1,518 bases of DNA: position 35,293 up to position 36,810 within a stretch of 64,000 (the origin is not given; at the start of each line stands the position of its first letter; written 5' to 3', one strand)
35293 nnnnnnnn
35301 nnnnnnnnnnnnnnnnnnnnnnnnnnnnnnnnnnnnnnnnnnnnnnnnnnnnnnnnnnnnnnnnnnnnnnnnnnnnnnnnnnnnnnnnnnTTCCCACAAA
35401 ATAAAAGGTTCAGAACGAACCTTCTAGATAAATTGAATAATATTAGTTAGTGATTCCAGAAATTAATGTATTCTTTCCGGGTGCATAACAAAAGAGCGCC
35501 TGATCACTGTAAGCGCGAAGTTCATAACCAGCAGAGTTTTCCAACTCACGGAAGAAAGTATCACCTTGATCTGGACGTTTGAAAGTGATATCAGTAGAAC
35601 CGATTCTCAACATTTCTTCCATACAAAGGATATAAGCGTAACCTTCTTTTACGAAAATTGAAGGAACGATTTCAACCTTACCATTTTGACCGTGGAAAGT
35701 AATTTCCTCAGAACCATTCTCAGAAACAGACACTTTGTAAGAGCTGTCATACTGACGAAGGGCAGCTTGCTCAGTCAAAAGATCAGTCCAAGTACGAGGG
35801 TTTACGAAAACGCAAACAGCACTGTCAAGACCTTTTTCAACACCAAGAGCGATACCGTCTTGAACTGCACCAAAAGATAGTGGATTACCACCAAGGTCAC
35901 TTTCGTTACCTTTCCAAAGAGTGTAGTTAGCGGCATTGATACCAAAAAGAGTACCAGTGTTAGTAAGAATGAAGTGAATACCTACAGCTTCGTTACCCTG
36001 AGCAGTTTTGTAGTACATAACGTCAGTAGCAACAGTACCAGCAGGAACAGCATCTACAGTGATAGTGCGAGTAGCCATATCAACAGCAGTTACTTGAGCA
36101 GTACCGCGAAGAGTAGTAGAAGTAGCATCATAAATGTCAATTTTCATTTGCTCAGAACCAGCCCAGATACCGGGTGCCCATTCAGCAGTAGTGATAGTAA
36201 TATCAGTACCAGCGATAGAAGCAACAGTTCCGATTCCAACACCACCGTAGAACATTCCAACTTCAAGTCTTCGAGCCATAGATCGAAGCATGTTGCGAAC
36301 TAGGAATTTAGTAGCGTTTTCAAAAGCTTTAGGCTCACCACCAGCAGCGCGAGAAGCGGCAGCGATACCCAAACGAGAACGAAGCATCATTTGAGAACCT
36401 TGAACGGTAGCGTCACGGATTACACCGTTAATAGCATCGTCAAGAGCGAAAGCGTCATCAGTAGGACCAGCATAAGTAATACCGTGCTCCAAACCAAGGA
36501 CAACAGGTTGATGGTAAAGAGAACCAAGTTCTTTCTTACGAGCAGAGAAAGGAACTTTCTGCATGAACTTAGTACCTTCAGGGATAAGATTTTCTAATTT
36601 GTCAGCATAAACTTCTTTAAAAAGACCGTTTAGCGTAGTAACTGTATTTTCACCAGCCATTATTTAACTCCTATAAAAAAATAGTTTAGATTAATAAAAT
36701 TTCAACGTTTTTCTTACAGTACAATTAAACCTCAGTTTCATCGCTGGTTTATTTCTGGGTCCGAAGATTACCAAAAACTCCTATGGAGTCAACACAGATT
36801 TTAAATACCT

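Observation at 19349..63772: Seven co-oriented copies of a ~25-nt element upstream of late genes with single-subunit-RNAP-promoter-like architecture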

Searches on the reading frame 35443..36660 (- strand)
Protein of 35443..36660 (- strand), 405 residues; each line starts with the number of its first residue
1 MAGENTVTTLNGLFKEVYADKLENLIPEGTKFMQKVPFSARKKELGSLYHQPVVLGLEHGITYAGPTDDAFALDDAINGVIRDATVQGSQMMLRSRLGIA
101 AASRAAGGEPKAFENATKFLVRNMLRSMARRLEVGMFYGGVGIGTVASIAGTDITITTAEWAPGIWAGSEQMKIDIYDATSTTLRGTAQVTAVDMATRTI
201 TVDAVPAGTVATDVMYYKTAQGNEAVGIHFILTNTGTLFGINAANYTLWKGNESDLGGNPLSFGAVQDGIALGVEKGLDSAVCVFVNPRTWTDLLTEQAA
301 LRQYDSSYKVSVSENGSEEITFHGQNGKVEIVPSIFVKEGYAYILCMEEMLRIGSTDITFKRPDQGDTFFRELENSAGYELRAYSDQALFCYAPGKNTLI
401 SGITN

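Call 8: search_dna_similar(query=window:35443-36660:-, collection=phages, mode=protein, max_rows=20)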
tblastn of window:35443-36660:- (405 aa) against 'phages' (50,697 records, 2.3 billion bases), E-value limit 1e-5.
Records with a match: 9; places in all: 9; records where one place covers at least 80% of the query: 9.
Best place of each record, by identity: <60% 9.
By first word of the organism name: Arthrobacter 8; Proteobacteria 1.
By host as written in the record: Arthrobacter sp. ATCC 21022 8; Silvanigrella aquatica Nonnen-W8red 1.
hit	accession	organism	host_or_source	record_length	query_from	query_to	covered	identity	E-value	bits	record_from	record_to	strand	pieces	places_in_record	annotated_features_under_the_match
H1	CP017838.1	Proteobacteria phage MWH-Nonnen-W8red 1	Silvanigrella aquatica Nonnen-W8red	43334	13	405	97%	29.3%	1e-47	180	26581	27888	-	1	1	record has no annotation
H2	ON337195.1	Arthrobacter phage Casserole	Arthrobacter sp. ATCC 21022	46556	6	350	85%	26.3%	7e-10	67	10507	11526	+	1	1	15: major capsid protein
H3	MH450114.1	Arthrobacter phage Brad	Arthrobacter sp. ATCC 21022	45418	6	350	85%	26.0%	7e-9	64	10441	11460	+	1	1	15: major capsid protein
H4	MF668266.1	Arthrobacter phage Adat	Arthrobacter sp. ATCC 21022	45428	6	350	85%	26.0%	7e-9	64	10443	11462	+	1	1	major capsid protein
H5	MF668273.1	Arthrobacter phage GurgleFerb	Arthrobacter sp. ATCC 21022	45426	6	350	85%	26.0%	7e-9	64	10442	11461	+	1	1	major capsid protein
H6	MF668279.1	Arthrobacter phage Nellie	Arthrobacter sp. ATCC 21022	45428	6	350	85%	26.0%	7e-9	64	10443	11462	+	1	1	major capsid protein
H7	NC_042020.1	Arthrobacter phage Adat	Arthrobacter sp. ATCC 21022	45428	6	350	85%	26.0%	7e-9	64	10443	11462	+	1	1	major head protein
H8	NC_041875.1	Arthrobacter phage Jasmine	Arthrobacter sp. ATCC 21022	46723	6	350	85%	26.0%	1e-8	63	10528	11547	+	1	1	17: major head protein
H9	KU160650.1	Arthrobacter phage Jasmine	Arthrobacter sp. ATCC 21022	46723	6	350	85%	26.0%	1e-8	63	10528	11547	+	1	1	17: major capsid protein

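Call 13: find_related_loci(query=window:35443-36660:-, collection=viral_contigs, flank=10000)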
Query window:35443-36660:- (405 aa) in viral_contigs; peptide patterns used: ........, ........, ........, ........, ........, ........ (x = any residue, [..] = any of these).
2 stretches matched a pattern; 2 encode a relative of the query (tblastn E <= 1e-3); 2 distinct loci.
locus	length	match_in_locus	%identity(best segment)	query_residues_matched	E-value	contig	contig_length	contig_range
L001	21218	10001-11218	82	1-405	0e+0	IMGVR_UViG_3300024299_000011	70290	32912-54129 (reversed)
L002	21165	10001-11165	74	1-405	0e+0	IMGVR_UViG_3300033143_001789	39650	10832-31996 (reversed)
